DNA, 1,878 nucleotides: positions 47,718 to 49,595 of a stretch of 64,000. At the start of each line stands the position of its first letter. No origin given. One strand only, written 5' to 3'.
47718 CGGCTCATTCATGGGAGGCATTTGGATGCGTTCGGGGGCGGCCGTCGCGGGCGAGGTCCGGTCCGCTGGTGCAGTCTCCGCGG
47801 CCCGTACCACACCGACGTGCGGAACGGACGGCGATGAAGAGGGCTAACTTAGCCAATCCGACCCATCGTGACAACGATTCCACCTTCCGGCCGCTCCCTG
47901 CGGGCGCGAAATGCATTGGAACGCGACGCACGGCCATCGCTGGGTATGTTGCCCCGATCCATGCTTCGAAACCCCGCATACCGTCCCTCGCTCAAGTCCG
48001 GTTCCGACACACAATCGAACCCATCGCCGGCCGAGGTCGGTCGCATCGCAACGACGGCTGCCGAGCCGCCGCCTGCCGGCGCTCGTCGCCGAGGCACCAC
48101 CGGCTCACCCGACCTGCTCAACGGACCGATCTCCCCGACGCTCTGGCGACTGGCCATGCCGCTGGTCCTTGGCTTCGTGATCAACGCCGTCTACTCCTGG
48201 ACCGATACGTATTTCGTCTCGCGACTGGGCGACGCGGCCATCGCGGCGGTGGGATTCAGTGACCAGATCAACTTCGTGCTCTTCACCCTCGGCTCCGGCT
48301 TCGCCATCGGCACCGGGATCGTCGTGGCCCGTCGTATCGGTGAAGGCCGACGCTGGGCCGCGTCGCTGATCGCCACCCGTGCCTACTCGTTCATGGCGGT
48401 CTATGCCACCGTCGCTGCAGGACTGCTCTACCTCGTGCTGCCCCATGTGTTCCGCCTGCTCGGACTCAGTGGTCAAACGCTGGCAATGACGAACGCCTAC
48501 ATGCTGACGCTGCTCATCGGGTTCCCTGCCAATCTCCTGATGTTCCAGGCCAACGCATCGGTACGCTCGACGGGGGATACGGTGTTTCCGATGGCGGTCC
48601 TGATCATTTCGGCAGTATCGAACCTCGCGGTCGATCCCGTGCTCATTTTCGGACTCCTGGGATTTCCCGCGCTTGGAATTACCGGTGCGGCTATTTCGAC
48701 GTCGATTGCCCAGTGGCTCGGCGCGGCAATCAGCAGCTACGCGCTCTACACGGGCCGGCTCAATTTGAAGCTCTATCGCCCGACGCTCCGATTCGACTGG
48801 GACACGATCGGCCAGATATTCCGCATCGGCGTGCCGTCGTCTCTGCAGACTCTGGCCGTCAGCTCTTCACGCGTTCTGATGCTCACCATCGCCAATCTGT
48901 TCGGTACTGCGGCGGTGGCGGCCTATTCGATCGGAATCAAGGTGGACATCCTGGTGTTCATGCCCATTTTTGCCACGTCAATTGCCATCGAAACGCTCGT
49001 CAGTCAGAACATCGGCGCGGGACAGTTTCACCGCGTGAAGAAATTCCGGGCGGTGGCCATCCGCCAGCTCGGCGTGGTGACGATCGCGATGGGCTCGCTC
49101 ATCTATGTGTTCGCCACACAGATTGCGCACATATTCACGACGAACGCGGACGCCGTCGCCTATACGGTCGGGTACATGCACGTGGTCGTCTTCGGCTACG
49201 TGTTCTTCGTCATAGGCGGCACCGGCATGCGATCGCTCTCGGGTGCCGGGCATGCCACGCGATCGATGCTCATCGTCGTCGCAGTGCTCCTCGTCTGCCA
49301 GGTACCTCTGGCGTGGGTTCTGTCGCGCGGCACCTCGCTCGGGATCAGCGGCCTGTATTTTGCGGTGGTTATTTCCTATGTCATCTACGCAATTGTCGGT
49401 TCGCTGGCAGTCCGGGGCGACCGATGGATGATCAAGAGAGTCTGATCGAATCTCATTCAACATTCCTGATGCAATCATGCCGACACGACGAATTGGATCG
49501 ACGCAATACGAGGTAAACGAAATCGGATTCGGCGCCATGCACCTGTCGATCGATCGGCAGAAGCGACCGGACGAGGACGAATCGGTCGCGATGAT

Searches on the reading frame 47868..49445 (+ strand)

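Call 50: search_protein_families(library=ncbifam, proteins=[window:47868-49445:+], max_evalue=0.00001)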
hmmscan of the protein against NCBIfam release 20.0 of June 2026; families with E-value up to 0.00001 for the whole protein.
window:47868-49445:+ (525 aa): 9 families
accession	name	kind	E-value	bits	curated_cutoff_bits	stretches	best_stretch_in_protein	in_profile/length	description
TIGR00797.1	matE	subfamily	5.7e-62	209.9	147.4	1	98-496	1-395/396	MATE family efflux transporter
NF041801.1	MATE_SolL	equivalog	3.8e-57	194.1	780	1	82-512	12-443/458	solanimycin export family MATE transporter SolL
NF007562.1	PRK10189.1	equivalog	3.7e-28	98.5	465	1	95-523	32-465/470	EmmdR/YeeO family multidrug/toxin efflux MATE transporter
NF001214.0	PRK00187.1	equivalog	1.1e-26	93.9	449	1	92-514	12-440/464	NorM family multidrug efflux MATE transporter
NF007130.1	PRK09575.1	equivalog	6.8e-24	84.9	445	1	88-510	4-422/435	MATE family efflux transporter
NF052396.1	MATE_WgkD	equivalog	5e-23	81.8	510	1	94-510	7-418/428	tryglysin-associated MATE efflux transporter WgkD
NF000131.1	MATE_multi_MepA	equivalog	1.6e-20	73.8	850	1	87-515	13-434/451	multidrug efflux MATE transporter MepA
NF000217.1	MATE_multi_FepA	equivalog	8.9e-13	48.1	900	1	93-386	18-307/443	multidrug efflux MATE transporter FepA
NF000263.1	MATE_multi_NorM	equivalog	1.9e-09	37.5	950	1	93-510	21-440/459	multidrug efflux MATE transporter NorM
